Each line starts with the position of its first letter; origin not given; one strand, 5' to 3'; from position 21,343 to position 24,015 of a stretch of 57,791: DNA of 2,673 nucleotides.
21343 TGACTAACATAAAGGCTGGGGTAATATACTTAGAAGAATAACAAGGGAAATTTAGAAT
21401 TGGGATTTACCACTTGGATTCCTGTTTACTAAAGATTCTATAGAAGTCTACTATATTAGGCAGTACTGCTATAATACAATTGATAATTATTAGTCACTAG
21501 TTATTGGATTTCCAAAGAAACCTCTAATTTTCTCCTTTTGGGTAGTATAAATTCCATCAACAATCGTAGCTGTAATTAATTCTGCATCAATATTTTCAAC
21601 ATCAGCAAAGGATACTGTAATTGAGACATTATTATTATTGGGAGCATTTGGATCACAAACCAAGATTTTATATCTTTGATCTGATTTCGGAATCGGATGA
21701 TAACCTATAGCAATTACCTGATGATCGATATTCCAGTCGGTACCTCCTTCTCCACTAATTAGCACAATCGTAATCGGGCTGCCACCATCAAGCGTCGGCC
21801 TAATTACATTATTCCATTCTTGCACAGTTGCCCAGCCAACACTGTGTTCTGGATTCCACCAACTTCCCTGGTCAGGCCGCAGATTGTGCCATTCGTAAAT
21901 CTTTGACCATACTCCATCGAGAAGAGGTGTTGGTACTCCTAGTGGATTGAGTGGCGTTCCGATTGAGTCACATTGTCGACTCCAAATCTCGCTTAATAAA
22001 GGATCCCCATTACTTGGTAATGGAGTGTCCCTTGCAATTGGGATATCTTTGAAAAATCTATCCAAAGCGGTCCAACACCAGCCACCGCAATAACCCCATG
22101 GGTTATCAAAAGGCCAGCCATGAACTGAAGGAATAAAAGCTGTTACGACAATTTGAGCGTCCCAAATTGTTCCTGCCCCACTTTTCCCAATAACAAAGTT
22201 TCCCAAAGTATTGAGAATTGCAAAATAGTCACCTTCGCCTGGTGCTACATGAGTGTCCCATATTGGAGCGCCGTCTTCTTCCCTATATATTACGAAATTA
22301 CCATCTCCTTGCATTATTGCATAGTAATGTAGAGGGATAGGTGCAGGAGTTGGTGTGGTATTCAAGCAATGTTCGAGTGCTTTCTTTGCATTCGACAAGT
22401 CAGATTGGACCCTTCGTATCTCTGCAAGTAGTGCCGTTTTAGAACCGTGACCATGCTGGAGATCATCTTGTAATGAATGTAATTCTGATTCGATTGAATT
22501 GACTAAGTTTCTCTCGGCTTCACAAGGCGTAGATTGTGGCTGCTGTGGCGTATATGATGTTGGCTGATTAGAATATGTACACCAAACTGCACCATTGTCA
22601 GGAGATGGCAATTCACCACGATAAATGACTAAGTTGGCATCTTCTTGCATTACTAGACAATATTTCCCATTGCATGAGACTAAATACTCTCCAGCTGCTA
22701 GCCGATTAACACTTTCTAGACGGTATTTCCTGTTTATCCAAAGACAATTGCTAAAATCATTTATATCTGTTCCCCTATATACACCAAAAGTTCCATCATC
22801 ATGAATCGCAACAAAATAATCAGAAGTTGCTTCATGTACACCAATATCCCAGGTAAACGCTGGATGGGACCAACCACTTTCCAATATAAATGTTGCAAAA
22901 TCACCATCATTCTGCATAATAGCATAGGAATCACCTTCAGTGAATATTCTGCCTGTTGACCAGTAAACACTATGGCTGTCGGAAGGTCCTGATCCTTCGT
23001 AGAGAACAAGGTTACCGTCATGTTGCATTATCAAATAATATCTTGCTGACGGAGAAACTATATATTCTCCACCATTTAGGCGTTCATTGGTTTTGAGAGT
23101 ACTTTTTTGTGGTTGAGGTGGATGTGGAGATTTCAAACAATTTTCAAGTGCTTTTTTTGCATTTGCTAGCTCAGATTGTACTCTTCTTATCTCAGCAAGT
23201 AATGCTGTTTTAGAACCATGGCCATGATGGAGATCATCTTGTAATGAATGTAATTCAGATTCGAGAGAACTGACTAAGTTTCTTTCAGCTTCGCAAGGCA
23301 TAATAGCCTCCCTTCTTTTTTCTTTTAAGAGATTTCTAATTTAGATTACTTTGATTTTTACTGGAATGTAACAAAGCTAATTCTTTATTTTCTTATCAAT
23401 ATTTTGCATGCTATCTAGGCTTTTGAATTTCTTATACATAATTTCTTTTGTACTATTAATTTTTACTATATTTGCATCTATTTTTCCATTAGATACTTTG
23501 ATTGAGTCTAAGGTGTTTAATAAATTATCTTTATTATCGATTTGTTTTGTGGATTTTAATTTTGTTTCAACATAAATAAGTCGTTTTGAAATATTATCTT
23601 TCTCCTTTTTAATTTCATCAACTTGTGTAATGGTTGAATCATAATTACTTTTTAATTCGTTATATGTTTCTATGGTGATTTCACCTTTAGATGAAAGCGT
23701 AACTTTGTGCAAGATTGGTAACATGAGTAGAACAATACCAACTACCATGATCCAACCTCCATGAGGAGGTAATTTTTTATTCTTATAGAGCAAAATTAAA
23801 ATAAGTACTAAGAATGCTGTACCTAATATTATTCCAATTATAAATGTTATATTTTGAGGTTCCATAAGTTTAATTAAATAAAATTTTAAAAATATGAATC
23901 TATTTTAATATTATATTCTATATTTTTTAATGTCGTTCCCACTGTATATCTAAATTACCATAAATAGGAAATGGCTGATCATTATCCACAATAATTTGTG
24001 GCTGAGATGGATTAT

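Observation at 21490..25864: AT-rich three-gene operon ending in a lectin / duplicated helical-hairpin / papain-like fusion protein: candidate undescribed toxin or bacteriocin-like system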

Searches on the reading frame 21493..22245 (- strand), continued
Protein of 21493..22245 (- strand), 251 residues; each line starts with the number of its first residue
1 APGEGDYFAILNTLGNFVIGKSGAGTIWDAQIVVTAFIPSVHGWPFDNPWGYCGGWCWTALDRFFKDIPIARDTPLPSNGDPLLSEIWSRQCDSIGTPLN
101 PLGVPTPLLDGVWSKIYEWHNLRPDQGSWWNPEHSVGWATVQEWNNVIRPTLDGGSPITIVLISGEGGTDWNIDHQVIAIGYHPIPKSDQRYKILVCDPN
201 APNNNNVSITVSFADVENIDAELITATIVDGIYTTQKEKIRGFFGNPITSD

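Call 84: search_protein_families(library=pfam, proteins=[P0148, P0150, P0188, P0190, P0200, P0209, P0222, P0224, P0227, P0267], max_evalue=0.01)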
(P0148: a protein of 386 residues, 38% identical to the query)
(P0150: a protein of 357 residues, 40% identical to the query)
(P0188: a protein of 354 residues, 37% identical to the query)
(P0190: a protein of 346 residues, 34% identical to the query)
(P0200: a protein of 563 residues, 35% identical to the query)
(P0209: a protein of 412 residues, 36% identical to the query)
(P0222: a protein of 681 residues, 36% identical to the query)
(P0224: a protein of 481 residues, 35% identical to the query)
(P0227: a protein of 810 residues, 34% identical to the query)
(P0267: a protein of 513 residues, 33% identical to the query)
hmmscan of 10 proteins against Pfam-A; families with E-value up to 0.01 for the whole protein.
P0148 (386 aa): 1 family
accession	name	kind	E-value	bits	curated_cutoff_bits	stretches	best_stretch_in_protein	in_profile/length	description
PF01453.30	B_lectin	-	4.3e-07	30.8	32.4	1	16-57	30-73/105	D-mannose binding lectin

P0150 (357 aa): 1 family
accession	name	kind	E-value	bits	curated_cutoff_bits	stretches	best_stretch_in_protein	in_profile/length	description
PF18885.6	DUF5648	-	2.6e-33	115.6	25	2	49-141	30-119/134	Domain of unknown function (DUF5648)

P0188 (354 aa): 0 families

P0190 (346 aa): 1 family
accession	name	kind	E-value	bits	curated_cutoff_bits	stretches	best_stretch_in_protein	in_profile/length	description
PF13620.12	CarboxypepD_reg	-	0.0053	17.5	32.3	1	4-48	1-43/82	Carboxypeptidase regulatory-like domain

P0200 (563 aa): 1 family
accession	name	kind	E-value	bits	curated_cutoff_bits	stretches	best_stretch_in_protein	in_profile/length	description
PF18962.6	Por_Secre_tail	-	3.8e-11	43.5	27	1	484-560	1-74/75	Secretion system C-terminal sorting domain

P0209 (412 aa): 2 families
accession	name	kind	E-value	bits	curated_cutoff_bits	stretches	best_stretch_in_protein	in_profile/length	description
PF00045.24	Hemopexin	-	1.8e-44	149.8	21.3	4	142-186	1-43/45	Hemopexin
PF13529.12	Peptidase_C39_2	-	0.0016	19.4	24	1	304-366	82-143/143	Peptidase_C39 like family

P0222 (681 aa): 3 families
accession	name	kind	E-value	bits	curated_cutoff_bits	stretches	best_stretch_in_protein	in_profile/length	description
PF13517.12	FG-GAP_3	-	1.8e-34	118.5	26.9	6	116-182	1-61/61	FG-GAP-like repeat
PF01839.29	FG-GAP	-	5.2e-22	77.7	22.1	3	169-192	8-36/37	FG-GAP repeat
PF06525.17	SoxE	-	0.00018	21.5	21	0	169-196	28-55/149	Sulfocyanin (SoxE) domain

P0224 (481 aa): 1 family
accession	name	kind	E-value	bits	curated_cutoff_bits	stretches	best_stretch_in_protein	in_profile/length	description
PF01477.28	PLAT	-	8.7e-37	126.9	23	2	5-112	1-111/117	PLAT/LH2 domain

P0227 (810 aa): 3 families
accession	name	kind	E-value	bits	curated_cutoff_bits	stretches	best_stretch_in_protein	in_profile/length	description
PF01471.23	PG_binding_1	-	3e-31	107.8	23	2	327-382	2-57/57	Putative peptidoglycan binding domain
PF09374.15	PG_binding_3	-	2.3e-07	31.3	24.6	0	330-361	3-33/76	Predicted Peptidoglycan domain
PF00691.25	OmpA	-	0.0018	19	27.2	1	446-513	2-65/98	OmpA family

P0267 (513 aa): 0 families

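Call 101: search_solved_structures(query=A6, max_evalue=10)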
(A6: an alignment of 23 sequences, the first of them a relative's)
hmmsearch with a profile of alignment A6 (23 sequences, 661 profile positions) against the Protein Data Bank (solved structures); distinct sequences matched with E-value up to 10: 2.
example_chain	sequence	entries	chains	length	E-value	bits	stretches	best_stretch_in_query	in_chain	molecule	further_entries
8qox_B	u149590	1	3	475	0.18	13.4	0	532-632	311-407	Conserved membrane protein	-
6bl7_A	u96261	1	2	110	5.3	8.6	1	563-650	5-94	Protein STU2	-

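Call 102: search_solved_structures(query=A7, max_evalue=10)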
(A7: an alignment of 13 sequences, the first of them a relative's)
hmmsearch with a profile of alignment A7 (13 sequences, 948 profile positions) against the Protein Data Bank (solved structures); distinct sequences matched with E-value up to 10: 14.
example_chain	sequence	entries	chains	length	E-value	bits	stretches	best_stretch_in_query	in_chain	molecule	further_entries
6rfz_A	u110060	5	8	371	3.5e-17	65.6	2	343-580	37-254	lectin PLL2 from Photorhabdus laumondii | Photorhabdus luminescens subsp. laumondii TTO1 complete genome segment 3/17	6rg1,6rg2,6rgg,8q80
6t96_A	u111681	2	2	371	7.6e-16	61.2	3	338-584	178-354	Lectin PLL3 | Photorhabdus luminescens subsp. laumondii TTO1 complete genome segment 3/17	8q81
5mxe_A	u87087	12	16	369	1.3e-14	57.1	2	343-526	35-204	Photorhabdus asymbiotica lectin PHL | lectin PHL | Photorhabdus asymbitoca lectin PHL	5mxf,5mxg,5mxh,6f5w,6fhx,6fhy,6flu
8q7u_A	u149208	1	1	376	6.4e-13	51.5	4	388-528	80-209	Photorhabdus luminescens subsp. laumondii TTO1 complete genome segment 3/17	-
5c9l_A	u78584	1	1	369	3e-11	46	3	339-527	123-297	PLL lectin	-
5c9o_A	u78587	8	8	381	3.6e-11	45.7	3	337-527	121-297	PLL lectin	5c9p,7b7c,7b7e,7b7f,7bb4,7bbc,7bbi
8q83_A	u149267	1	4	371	5.7e-10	41.7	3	358-527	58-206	Photorhabdus luminescens subsp. laumondii TTO1 complete genome segment 3/17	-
8q82_A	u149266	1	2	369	6.4e-08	34.9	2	337-526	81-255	Photorhabdus luminescens subsp. laumondii TTO1 complete genome segment 3/17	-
9fks_b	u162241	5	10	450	0.03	16.2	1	664-857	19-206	Cytochrome c1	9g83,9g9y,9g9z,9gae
8bd7_X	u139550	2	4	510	1.4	10.7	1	710-906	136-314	IFT54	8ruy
9ddm_F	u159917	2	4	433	3.2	9.5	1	616-885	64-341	Tol-Pal system protein TolA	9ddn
9k49_H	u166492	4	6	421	3.3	9.4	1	616-885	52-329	Tol-Pal system protein TolA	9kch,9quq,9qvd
7uic_c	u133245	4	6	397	6.1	8.5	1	700-818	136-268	Mediator of RNA polymerase II transcription subunit 3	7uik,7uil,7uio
9kpz_H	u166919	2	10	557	8.2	8.1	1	616-885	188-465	Ubiquitin-like protein SMT3,Tol-Pal system protein TolA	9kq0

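Call 106: find_encoding_contigs(protein=P0125, flank=5000, max_places=3)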
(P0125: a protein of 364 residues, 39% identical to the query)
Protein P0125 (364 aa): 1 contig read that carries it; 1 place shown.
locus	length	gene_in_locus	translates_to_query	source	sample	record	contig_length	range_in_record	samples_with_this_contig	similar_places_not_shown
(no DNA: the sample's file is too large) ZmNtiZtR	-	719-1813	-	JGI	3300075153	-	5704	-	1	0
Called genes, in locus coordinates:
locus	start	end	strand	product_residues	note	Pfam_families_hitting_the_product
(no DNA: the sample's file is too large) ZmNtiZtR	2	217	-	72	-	?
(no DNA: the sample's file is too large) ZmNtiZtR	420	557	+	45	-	-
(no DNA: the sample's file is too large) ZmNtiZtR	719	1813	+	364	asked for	PF08955:BofC_C (faint)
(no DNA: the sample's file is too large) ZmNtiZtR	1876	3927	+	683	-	-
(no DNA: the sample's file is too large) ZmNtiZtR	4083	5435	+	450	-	PF14870:PSII_BNR (weak), PF18962:Por_Secre_tail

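Call 107: find_encoding_contigs(protein=P0148, flank=5000, max_places=3)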
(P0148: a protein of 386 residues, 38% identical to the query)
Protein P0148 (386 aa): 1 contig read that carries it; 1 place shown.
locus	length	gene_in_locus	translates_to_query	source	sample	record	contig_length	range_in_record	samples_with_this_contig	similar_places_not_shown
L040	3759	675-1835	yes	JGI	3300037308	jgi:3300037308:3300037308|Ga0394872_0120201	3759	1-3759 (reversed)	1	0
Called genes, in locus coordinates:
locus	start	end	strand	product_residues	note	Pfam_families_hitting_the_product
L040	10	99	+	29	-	-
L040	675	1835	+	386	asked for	PF01453:B_lectin (faint)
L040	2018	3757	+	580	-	?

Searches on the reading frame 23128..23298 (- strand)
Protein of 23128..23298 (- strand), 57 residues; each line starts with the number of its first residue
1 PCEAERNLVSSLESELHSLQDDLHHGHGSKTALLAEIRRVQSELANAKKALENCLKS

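Call 105: search_solved_structures(query=A8, max_evalue=10)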
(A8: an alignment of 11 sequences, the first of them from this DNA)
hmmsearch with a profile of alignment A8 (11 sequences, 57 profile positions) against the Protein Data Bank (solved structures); distinct sequences matched with E-value up to 10: 68 (the best 60 are shown).
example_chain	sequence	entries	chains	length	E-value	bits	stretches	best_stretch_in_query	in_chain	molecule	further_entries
5mj3_C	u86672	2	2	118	0.0005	23.5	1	2-28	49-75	ALPHABODY MA12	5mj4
5xg2_A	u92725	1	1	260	0.057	16.9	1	2-52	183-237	Chromosome partition protein Smc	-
7sqq_A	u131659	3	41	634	0.073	16.6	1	13-40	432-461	Chimallin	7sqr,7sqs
8igg_E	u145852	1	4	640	0.074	16.6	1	13-40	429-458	Chimallin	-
1i84_S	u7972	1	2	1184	0.089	16.3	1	22-52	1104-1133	SMOOTH MUSCLE MYOSIN HEAVY CHAIN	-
8qox_B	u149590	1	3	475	0.091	16.3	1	4-52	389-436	Conserved membrane protein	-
6mi4_A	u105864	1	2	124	0.093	16.3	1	32-57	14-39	NF-kB ESSENTIAL MODULATOR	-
9e6q_AX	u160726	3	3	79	0.095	16.2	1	3-53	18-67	Large ribosomal subunit protein uL29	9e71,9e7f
6mi3_A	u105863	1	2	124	0.12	15.9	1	32-57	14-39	NF-kB ESSENTIAL MODULATOR,NF-kappa-B essential modulator,NF-kB ESSENTIAL MODULATOR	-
7mf3_A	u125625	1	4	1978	0.13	15.8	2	22-52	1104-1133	Myosin-11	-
5g6u_A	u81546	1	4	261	0.15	15.6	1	8-52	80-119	LANGERIN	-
7xae_C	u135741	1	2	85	0.16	15.5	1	2-30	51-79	2IC6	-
2pms_C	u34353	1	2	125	0.17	15.4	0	5-30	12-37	PNEUMOCOCCAL SURFACE PROTEIN A (PSPA)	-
8i3e_A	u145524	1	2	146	0.18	15.3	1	8-52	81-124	ELKS/Rab6-interacting/CAST family member 1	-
2x43_S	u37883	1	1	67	0.22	15.1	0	11-31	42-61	SHERP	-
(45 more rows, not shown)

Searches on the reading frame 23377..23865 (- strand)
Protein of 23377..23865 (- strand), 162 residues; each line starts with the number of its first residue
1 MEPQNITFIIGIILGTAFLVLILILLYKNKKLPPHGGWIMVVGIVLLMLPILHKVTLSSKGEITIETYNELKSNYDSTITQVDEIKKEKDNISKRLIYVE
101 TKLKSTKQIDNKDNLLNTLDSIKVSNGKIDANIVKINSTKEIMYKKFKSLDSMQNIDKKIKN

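Call 4: search_protein_families(library=pfam, proteins=[window:23377-23865:-], max_evalue=1)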
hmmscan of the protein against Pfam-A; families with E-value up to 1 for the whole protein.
window:23377-23865:- (162 aa): 7 families
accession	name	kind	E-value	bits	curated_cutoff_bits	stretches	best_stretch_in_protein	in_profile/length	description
PF15456.11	Uds1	-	0.0073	17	28.8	1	79-135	20-68/123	Up-regulated During Septation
PF04932.20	Wzy_C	-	0.022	15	31.7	1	12-73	18-75/149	O-Antigen ligase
PF24423.1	OVT1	-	0.026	15.4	30.9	1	64-108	34-78/100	Major antigen, helical domain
PF24195.1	DUF7420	-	0.05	14.2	27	1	6-50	45-89/124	Family of unknown function (DUF7420)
PF02183.23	HALZ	-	0.055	14.1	28.1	1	68-96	7-35/43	Homeobox associated leucine zipper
PF13273.12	DUF4064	-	0.25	12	32.1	1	7-46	62-98/102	Protein of unknown function (DUF4064)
PF14126.11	DUF4293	-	0.37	11.5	27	0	6-52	56-102/153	Domain of unknown function (DUF4293)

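Call 5: search_protein_families(library=ncbifam, proteins=[window:23377-23865:-], max_evalue=1)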
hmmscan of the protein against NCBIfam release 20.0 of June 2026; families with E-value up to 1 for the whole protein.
window:23377-23865:- (162 aa): 0 families

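Call 51: search_protein_families(library=padloc, proteins=[window:23377-23865:-], max_evalue=0.1)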
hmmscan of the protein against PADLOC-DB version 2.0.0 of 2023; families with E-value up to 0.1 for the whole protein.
window:23377-23865:- (162 aa): 2 families
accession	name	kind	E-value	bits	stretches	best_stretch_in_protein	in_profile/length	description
PDLC00716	Effector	-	0.00046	18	1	6-94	167-250/302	4TM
PDLC00006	DruC1|DruC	-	0.0036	13.8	1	62-155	185-276/626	Unknown function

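Call 52: search_protein_families(library=phrogs, proteins=[window:23377-23865:-], max_evalue=0.01)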
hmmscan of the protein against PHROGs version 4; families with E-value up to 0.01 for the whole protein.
window:23377-23865:- (162 aa): 0 families
